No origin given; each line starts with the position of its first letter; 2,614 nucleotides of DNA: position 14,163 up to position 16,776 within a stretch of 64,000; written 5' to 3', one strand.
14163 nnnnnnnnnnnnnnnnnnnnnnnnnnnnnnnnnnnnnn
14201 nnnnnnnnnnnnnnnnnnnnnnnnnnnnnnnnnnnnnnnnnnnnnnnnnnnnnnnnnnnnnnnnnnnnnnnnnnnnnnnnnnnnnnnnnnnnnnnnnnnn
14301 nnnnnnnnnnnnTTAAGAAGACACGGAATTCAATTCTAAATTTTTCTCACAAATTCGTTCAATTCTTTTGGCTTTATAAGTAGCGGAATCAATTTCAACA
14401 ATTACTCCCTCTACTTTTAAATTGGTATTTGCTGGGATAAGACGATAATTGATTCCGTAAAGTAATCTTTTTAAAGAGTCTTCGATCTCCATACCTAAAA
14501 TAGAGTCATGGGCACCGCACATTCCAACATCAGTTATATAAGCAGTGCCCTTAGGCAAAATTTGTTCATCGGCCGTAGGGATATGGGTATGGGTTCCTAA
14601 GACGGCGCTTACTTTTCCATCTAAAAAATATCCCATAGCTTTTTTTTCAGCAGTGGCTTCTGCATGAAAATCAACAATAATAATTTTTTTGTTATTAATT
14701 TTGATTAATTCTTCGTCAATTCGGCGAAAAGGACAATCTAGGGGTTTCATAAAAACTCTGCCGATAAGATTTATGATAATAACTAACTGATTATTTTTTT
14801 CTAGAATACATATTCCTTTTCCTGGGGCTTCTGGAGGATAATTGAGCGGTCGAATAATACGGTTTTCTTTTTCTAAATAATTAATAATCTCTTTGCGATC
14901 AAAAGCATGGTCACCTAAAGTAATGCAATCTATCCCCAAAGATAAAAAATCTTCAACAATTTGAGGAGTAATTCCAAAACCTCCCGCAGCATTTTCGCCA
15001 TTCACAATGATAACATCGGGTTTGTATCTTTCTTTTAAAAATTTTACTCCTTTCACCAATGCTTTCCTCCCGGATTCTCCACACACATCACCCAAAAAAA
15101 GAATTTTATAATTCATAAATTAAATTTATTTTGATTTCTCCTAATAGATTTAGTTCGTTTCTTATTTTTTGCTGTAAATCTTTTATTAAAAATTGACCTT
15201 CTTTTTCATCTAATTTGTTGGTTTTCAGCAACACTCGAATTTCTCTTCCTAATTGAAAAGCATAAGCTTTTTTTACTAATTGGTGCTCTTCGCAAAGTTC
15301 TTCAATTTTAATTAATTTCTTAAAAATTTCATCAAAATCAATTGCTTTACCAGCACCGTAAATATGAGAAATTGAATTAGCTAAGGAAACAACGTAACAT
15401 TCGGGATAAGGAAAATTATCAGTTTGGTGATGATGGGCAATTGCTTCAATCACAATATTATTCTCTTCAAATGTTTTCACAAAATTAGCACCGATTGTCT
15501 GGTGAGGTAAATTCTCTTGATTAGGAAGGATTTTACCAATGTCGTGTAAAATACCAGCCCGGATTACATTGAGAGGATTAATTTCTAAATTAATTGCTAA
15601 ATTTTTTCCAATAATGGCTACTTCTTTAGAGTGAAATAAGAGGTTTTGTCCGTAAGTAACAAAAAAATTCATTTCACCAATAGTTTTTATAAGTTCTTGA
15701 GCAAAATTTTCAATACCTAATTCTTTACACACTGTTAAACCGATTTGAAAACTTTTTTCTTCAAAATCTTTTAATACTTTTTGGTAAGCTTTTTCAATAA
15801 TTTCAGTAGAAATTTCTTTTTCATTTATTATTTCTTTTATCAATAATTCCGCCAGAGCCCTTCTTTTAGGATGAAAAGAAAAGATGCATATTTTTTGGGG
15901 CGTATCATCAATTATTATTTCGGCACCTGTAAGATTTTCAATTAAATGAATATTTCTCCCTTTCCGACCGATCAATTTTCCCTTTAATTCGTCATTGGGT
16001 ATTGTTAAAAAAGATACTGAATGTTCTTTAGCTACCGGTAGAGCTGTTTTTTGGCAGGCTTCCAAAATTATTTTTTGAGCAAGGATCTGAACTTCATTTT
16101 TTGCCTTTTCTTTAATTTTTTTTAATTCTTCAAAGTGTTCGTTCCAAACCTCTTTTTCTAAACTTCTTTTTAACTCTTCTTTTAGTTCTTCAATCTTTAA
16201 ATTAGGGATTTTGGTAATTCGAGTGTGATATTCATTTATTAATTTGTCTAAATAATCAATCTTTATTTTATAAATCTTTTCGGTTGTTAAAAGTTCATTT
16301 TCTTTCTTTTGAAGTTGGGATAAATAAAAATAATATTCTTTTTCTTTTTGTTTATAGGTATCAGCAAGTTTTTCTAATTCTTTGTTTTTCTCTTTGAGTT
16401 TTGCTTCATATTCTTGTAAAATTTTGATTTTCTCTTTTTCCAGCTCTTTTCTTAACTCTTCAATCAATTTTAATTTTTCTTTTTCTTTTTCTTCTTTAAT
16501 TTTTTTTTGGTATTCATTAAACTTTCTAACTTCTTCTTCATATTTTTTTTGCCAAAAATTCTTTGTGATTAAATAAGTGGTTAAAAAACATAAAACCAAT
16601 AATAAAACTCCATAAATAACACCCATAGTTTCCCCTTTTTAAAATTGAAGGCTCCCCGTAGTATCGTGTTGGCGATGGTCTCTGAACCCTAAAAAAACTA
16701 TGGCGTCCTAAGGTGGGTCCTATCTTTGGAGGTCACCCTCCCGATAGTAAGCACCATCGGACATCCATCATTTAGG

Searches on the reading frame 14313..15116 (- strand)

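Call 9: search_protein_families(library=pfam, proteins=[window:14313-15116:-], max_evalue=0.01)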
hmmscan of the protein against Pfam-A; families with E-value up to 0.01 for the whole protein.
window:14313-15116:- (267 aa): 2 families
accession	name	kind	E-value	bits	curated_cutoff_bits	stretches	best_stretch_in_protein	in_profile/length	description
PF13277.11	YmdB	-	1.6e-105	352.4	27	1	6-255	1-253/253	YmdB-like protein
PF00149.33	Metallophos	-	3.2e-11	44.5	21.5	1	4-180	2-191/191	Calcineurin-like phosphoesterase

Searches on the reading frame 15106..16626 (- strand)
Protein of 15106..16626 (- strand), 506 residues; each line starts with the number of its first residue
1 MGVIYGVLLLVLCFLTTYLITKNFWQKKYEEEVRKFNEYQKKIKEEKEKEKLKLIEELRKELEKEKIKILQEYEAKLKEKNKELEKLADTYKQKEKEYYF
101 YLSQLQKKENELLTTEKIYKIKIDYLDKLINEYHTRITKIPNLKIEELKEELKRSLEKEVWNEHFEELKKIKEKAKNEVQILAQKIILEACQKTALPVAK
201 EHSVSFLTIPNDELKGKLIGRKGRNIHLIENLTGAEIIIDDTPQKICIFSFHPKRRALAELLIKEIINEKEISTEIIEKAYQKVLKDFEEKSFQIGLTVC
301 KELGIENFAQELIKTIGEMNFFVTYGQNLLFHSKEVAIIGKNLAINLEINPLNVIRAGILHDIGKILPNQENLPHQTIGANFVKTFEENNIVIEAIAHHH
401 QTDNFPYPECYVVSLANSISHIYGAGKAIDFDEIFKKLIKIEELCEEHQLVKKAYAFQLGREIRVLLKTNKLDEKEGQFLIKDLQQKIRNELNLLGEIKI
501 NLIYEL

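Call 9: search_protein_families(library=pfam, proteins=[window:15106-16626:-], max_evalue=0.01)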
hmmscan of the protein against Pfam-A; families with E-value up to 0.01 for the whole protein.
window:15106-16626:- (506 aa): 4 families
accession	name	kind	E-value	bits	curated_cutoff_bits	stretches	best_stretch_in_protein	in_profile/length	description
PF01966.28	HD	-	9.5e-14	52.1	22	1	332-412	4-106/116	HD domain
PF12072.13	RNase_Y_N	-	4.1e-12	46.4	32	1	3-195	3-198/201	RNase Y N-terminal region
PF00013.35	KH_1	-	1e-07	32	21.5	1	207-264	4-65/66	KH domain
PF08668.18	HDOD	-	0.0015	18.5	22.9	0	328-367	94-134/196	HDOD domain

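Call 11: find_homologous_proteins(query=window:15106-16626:-, max_evalue=1e-30)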
Query window:15106-16626:- (506 aa): 5903 proteins with E <= 1e-30 among 8000 candidates; the best 120 are listed.
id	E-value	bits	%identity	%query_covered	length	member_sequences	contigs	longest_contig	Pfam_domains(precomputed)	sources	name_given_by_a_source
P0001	0.0e+0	1073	100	100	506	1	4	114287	PF00013.36,PF12072.14,PF01966.29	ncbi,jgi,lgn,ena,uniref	uniref:Ribonuclease Y n=1 Tax=candidate division WOR-3 bacterium TaxID=2052148 RepID=A0A7V3ZV82_UNCW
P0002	9.3e-285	963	90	100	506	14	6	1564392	PF00013.36,PF12072.14,PF01966.29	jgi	jgi:ribonuclease Y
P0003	5.1e-228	775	73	97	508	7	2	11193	PF08668.19,PF00013.36,PF12072.14,PF01966.29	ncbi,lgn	ncbi:MAG: Rnase Y domain-containing protein [candidate division WOR-3 bacterium]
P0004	7.5e-226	768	72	99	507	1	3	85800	PF00013.36,PF12072.14,PF01966.29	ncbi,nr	ncbi:MAG: HDIG domain-containing protein [candidate division WOR-3 bacterium]|nr:HDIG domain-contain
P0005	7.4e-223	758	71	96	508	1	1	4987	PF00013.36,PF12072.14,PF01966.29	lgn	-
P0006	3.0e-221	753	70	97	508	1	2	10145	PF26594.2,PF08668.19,PF00013.36,PF12072.14,PF01966.29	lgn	-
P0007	2.2e-220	750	71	96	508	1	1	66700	PF00013.36,PF12072.14,PF01966.29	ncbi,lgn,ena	-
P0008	3.8e-210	717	69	97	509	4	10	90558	PF08668.19,PF00013.36,PF12072.14,PF01966.29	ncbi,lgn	ncbi:MAG: HDIG domain-containing metalloprotein [candidate division WOR-3 bacterium]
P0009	1.3e-148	514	70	68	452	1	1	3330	PF08668.19,PF00013.36,PF01966.29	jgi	-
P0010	2.7e-76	275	35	97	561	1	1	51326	PF00013.36,PF12072.14,PF01966.29,PF22891.3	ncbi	-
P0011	3.3e-75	272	34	97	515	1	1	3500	PF00013.36,PF12072.14,PF01966.29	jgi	jgi:ribonuclease Y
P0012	4.1e-75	271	34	97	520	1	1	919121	PF00013.36,PF12072.14,PF01966.29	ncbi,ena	-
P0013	1.1e-73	267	34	100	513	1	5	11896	PF08668.19,PF00013.36,PF12072.14,PF01966.29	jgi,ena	jgi:ribonucrease Y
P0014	1.5e-73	266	36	100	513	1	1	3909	PF08668.19,PF00013.36,PF12072.14,PF01966.29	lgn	-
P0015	2.0e-73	266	33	99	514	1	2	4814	PF08668.19,PF00013.36,PF12072.14,PF01966.29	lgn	-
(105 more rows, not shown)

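Call 14: find_encoding_contigs(protein=P0002, flank=3000, max_places=2)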
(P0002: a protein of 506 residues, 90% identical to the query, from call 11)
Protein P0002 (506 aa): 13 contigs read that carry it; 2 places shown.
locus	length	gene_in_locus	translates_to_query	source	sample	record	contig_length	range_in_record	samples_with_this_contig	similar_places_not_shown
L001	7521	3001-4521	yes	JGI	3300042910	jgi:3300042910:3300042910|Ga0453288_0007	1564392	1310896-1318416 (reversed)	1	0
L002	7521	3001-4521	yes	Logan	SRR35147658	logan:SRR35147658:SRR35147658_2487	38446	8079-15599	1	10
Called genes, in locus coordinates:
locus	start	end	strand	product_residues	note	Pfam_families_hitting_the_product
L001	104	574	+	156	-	-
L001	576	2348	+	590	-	PF03483:B3_4, PF03484:B5, PF17759:tRNA_synthFbeta, PF03147:FDX-ACB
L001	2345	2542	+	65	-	-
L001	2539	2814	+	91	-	PF05164:ZapA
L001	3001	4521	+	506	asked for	PF12072:RNase_Y_N, PF00013:KH_1 (weak), PF01966:HD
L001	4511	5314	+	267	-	PF00149:Metallophos, PF13277:YmdB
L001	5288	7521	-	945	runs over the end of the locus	PF00005:ABC_tran (faint), PF02463:SMC_N (faint), PF03193:RsgA_GTPase (faint), PF13191:AAA_16 (faint), PF13555:AAA_29 (faint), PF20703:nSTAND1 (faint), PF17760:UvrA_inter, PF17755:UvrA_DNA-bind, +1 more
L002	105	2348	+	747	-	PF03483:B3_4, PF03484:B5, PF17759:tRNA_synthFbeta, PF03147:FDX-ACB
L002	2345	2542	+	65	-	-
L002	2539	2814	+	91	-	PF05164:ZapA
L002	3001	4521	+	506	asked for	PF12072:RNase_Y_N, PF00013:KH_1 (weak), PF01966:HD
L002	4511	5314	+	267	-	PF00149:Metallophos, PF13277:YmdB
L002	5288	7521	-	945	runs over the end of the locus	PF00005:ABC_tran (faint), PF02463:SMC_N (faint), PF03193:RsgA_GTPase (faint), PF13191:AAA_16 (faint), PF13555:AAA_29 (faint), PF20703:nSTAND1 (faint), PF17760:UvrA_inter, PF17755:UvrA_DNA-bind, +1 more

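Call 15: find_encoding_contigs(protein=P0003, flank=3000, max_places=2)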
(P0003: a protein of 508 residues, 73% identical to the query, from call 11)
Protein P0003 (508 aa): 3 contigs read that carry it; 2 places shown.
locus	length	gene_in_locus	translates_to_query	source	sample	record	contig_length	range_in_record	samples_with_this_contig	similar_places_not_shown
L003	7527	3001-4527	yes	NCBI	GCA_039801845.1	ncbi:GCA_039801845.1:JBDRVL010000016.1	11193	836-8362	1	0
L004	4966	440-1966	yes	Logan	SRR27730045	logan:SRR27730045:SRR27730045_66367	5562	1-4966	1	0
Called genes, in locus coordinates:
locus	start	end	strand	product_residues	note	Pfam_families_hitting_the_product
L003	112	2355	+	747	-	PF03483:B3_4, PF03484:B5, PF17759:tRNA_synthFbeta, PF03147:FDX-ACB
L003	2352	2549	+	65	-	-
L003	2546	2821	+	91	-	PF05164:ZapA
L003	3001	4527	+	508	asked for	PF12072:RNase_Y_N, PF00013:KH_1, PF08668:HDOD (faint), PF01966:HD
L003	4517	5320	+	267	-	PF00149:Metallophos, PF13277:YmdB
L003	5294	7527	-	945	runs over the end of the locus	PF00005:ABC_tran (faint), PF02463:SMC_N (faint), PF03193:RsgA_GTPase (faint), PF13191:AAA_16 (faint), PF13555:AAA_29 (faint), PF20703:nSTAND1 (faint), PF17760:UvrA_inter, PF17755:UvrA_DNA-bind, +1 more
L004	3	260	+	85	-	?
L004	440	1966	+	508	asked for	PF12072:RNase_Y_N, PF00013:KH_1, PF08668:HDOD (faint), PF01966:HD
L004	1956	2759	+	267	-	PF00149:Metallophos, PF13277:YmdB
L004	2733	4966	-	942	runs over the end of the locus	?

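Call 16: find_encoding_contigs(protein=P0004, flank=3000, max_places=2)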
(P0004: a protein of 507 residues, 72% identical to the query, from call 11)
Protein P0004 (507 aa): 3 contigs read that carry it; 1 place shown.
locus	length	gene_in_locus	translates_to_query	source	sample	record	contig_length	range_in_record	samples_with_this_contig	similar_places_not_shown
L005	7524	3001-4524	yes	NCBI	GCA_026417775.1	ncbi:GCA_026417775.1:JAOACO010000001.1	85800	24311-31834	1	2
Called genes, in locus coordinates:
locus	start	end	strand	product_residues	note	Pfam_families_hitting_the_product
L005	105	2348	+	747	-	PF03483:B3_4, PF03484:B5, PF17759:tRNA_synthFbeta, PF03147:FDX-ACB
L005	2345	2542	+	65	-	-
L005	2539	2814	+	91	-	PF05164:ZapA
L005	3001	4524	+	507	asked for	PF12072:RNase_Y_N (weak), PF00013:KH_1, PF01966:HD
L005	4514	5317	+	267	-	PF00149:Metallophos, PF13277:YmdB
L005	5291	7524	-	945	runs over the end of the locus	PF00005:ABC_tran (faint), PF02463:SMC_N (faint), PF03193:RsgA_GTPase (faint), PF13191:AAA_16 (faint), PF13555:AAA_29 (faint), PF20703:nSTAND1 (faint), PF17760:UvrA_inter, PF17755:UvrA_DNA-bind, +1 more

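Call 17: find_encoding_contigs(protein=P0005, flank=3000, max_places=1)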
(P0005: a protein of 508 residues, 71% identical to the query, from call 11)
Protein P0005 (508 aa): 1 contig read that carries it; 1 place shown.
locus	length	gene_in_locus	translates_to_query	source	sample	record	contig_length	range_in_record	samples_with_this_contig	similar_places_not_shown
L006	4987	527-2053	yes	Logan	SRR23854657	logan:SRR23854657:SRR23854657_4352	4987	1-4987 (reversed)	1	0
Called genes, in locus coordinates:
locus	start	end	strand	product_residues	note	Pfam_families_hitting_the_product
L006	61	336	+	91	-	PF05164:ZapA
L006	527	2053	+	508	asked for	PF12072:RNase_Y_N, PF00013:KH_1, PF01966:HD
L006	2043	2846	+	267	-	PF00149:Metallophos, PF13277:YmdB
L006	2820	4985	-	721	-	?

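Call 18: find_encoding_contigs(protein=P0006, flank=3000, max_places=1)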
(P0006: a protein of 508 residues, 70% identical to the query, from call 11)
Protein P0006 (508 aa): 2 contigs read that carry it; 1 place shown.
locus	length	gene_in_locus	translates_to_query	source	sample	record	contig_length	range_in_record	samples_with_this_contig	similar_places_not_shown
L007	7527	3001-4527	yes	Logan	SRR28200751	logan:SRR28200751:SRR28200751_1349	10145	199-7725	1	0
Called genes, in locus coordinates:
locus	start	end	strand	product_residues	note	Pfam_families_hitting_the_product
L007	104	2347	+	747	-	PF03483:B3_4, PF03484:B5, PF17759:tRNA_synthFbeta, PF03147:FDX-ACB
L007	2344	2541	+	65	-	-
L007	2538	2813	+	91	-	PF05164:ZapA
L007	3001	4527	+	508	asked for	PF12072:RNase_Y_N, PF26594:KH_NusA_2nd (weak), PF00013:KH_1, PF08668:HDOD (faint), PF01966:HD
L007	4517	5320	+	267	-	PF00149:Metallophos, PF13277:YmdB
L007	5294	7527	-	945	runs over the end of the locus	PF00005:ABC_tran (faint), PF02463:SMC_N (faint), PF03193:RsgA_GTPase (faint), PF13191:AAA_16 (faint), PF13555:AAA_29 (faint), PF20703:nSTAND1 (faint), PF17760:UvrA_inter, PF17755:UvrA_DNA-bind, +1 more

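Call 19: find_encoding_contigs(protein=P0007, flank=3000, max_places=1)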
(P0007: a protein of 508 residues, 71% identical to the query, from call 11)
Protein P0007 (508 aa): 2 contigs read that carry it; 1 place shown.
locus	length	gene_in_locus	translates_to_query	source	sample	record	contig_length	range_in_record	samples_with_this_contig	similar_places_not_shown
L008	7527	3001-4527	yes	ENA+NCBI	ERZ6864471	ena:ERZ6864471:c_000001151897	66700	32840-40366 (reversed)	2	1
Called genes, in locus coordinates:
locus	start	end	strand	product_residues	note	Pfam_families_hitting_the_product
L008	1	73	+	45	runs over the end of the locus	-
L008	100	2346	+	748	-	PF03483:B3_4, PF03484:B5, PF17759:tRNA_synthFbeta, PF03147:FDX-ACB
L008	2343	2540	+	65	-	-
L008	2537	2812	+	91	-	PF05164:ZapA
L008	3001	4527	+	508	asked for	PF12072:RNase_Y_N, PF00013:KH_1 (weak), PF01966:HD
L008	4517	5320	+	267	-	PF00149:Metallophos, PF13277:YmdB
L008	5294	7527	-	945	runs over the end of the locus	PF00005:ABC_tran (faint), PF02463:SMC_N (faint), PF03193:RsgA_GTPase (faint), PF13191:AAA_16 (faint), PF13555:AAA_29 (faint), PF20703:nSTAND1 (faint), PF17760:UvrA_inter, PF17755:UvrA_DNA-bind, +1 more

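Call 20: find_encoding_contigs(protein=P0008, flank=3000, max_places=2)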
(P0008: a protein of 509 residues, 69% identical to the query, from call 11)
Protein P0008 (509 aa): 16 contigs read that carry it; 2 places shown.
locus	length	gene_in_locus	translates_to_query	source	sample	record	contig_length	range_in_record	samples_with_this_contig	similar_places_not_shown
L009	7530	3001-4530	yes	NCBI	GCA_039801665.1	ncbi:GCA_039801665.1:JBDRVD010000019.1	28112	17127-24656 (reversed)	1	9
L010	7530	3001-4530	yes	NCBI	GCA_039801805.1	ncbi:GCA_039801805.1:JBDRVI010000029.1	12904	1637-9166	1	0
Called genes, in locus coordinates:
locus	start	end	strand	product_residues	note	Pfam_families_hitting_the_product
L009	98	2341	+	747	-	PF03483:B3_4, PF03484:B5, PF17759:tRNA_synthFbeta, PF03147:FDX-ACB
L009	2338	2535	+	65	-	-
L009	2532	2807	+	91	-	PF05164:ZapA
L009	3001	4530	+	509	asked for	PF12072:RNase_Y_N (weak), PF08668:HDOD (faint), PF00013:KH_1 (weak), PF01966:HD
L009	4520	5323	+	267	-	PF00149:Metallophos, PF13277:YmdB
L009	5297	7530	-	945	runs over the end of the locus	PF00005:ABC_tran (faint), PF02463:SMC_N (faint), PF03193:RsgA_GTPase (faint), PF13191:AAA_16 (faint), PF13555:AAA_29 (faint), PF20703:nSTAND1 (faint), PF17760:UvrA_inter, PF17755:UvrA_DNA-bind, +1 more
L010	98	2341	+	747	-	PF03483:B3_4, PF03484:B5, PF17759:tRNA_synthFbeta, PF03147:FDX-ACB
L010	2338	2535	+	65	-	-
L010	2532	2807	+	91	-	PF05164:ZapA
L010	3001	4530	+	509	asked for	PF12072:RNase_Y_N (weak), PF08668:HDOD (faint), PF00013:KH_1 (weak), PF01966:HD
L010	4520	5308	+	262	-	PF00149:Metallophos, PF13277:YmdB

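Call 36: find_related_loci(query=A2, collection=genome_contigs, flank=1200)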
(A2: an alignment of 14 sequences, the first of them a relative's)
Query A2 (506 aa) in genome_contigs; peptide patterns used: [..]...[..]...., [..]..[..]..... (x = any residue, [..] = any of these).
600 stretches matched a pattern (row limit reached: there are more); 584 encode a relative of the query (tblastn E <= 1e-3); the best 80 are kept; 80 distinct loci.
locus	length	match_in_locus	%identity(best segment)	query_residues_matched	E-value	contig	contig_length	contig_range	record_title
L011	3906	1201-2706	33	1-505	2e-81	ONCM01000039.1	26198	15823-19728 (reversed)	uncultured Bacteroidales bacterium isolate RUG182 genome assembly, contig: scaffold_743, whole genome shotgun sequence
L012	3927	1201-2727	33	1-506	7e-81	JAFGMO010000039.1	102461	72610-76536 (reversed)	MAG: Candidatus Aminicenantes bacterium isolate Zod_Metabat.480 k87_5067778, whole genome shotgun sequence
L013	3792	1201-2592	33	37-505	2e-80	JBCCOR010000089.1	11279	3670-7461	MAG: Acidobacteriota bacterium isolate P01_D01_bin.109 k141_2848415_length_11279_cov_11.0000, whole genome shotgun seque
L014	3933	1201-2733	32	2-505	1e-78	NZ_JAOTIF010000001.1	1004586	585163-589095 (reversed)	Paraflavisolibacter caeni strain LB-8 LB-8_scaffold1, whole genome shotgun sequence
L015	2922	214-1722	35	3-505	2e-77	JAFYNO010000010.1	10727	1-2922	MAG: Bacteroidales bacterium isolate RGIG7253 Water_buffalos_Cecum-3__c41625, whole genome shotgun sequence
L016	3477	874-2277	33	31-505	2e-77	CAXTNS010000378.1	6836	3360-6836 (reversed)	MAG TPA_asm: uncultured Thermoanaerobaculia bacterium isolate public_SRR14722161_metawrap_bin.3 genome assembly, contig:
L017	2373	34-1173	37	126-505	6e-77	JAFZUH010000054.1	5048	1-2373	MAG: Bacteroidales bacterium isolate RGIG8104 Water_buffalos_Rumen-3__c319094, whole genome shotgun sequence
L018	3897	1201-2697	33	3-505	2e-76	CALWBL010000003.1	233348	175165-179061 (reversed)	MAG: uncultured Butyricicoccus sp. isolate BRZ_GI__bin51 genome assembly, contig: BRZ_GI__NODE_37_length_233348_cov_9.69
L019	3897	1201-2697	33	3-505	3e-76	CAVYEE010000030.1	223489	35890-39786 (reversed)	MAG: uncultured Peptococcaceae bacterium isolate MFD04492.bin.2.79 genome assembly, contig: contig_51481, whole genome s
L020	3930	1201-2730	31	3-505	7e-76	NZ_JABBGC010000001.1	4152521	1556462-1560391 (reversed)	Chitinophaga fulva strain G-6-1-13 contig1, whole genome shotgun sequence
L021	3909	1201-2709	34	3-505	2e-75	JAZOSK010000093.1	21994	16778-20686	MAG: Bacteroidales bacterium isolate T1900045543_YK20190237.MAGScoT_cleanbin_000045 SGB_7838_k141_2331110, whole genome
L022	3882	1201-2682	33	24-506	1e-75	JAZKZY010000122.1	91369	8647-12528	MAG: Candidatus Scatosoma sp. isolate T1900045082_TC20190076.MAGScoT_cleanbin_000021 SGB_4667_k141_14734, whole genome s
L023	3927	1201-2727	33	1-506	1e-75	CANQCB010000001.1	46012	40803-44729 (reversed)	MAG: uncultured Clostridia bacterium isolate Lapin-005__bin19 genome assembly, contig: Lapin-005__NODE_973_length_46012_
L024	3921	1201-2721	33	1-505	8e-76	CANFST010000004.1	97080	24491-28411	MAG: Chitinophagales bacterium isolate Jr-16oct17-254 genome assembly, contig: Jr-16oct17-C446, whole genome shotgun seq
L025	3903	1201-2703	32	1-505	4e-75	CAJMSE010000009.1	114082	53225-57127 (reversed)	TPA_asm: uncultured bacterium isolate SRR5580258-bin.4 genome assembly, contig: NODE_185_length_114082_cov_6.189921, who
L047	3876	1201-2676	31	24-505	1e-72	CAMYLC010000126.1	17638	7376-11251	MAG: Thermoanaerobaculia bacterium isolate FCS_M_Acidobacteriota_05 genome assembly, contig: scaffold_4582, whole genome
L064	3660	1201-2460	32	72-505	7e-72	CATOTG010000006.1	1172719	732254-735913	MAG: uncultured Thermoanaerobaculia bacterium isolate 2de50437-b26d-4e32-99b7-ac34be852a58 genome assembly, contig: cont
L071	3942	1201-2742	30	10-505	6e-72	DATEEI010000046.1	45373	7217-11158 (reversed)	MAG TPA_asm: Vicinamibacterales bacterium isolate SMAG_U8729 k141_587006, whole genome shotgun sequence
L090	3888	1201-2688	31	2-505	8e-71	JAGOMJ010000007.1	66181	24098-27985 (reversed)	MAG: Smithella sp. isolate Go_SlDig_bin_11 Go_SlDig_1019_length_66181_cov_37.380522, whole genome shotgun sequence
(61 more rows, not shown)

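Call 42: search_protein_families(library=pfam, proteins=[L090:436-729:+, L016:111-416:+, L071:599-919:+, L047:468-815:+, L064:108-623:+, L013:317-685:+, L090:142-432:+], max_evalue=0.001)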
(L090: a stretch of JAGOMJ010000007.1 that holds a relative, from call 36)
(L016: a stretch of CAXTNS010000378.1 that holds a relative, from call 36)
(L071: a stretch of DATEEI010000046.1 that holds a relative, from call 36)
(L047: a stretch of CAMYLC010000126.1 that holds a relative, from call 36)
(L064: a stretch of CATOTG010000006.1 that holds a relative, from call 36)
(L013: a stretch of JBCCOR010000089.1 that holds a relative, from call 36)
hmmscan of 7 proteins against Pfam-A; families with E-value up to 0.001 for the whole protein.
L090:436-729:+ (98 aa): 1 family
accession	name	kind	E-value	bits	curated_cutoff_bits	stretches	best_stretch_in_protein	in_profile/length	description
PF05164.18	ZapA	-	2.7e-15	56.9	23.8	1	12-93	2-87/88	Cell division protein ZapA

L016:111-416:+ (102 aa): 1 family
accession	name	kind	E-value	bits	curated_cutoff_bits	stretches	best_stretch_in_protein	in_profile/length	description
PF05164.18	ZapA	-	3.7e-21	75.7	23.8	1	16-96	3-88/88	Cell division protein ZapA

L071:599-919:+ (107 aa): 1 family
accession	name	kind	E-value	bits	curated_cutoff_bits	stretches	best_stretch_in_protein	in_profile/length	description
PF05164.18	ZapA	-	1.1e-19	71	23.8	1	18-99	1-86/88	Cell division protein ZapA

L047:468-815:+ (116 aa): 1 family
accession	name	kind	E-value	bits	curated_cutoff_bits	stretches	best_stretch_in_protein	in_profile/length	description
PF05164.18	ZapA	-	7.4e-22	77.9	23.8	1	28-110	2-88/88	Cell division protein ZapA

L064:108-623:+ (172 aa): 1 family
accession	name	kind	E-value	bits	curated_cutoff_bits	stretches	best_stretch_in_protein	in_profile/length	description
PF05164.18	ZapA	-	3.5e-13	50.1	23.8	1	77-166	1-88/88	Cell division protein ZapA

L013:317-685:+ (123 aa): 1 family
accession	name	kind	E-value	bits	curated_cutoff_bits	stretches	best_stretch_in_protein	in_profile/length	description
PF05164.18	ZapA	-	8.3e-20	71.3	23.8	1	34-115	1-86/88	Cell division protein ZapA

L090:142-432:+ (97 aa): 5 families
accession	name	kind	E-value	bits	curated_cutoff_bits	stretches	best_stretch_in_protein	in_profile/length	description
PF06005.17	ZapB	-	6.2e-10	39.8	31.5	1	23-90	2-69/71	Cell division protein ZapB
PF00170.26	bZIP_1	-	2.8e-06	27.8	27.6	0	57-93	23-59/64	bZIP transcription factor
PF00261.25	Tropomyosin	-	4.2e-05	23.5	38.6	1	25-90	6-71/242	Tropomyosin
PF11932.13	DUF3450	-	0.00023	21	32.6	1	28-86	47-105/241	Protein of unknown function (DUF3450)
PF06419.17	COG6_N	-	0.00062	20.3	27.4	1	24-84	32-92/114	Conserved oligomeric complex COG6, N-terminal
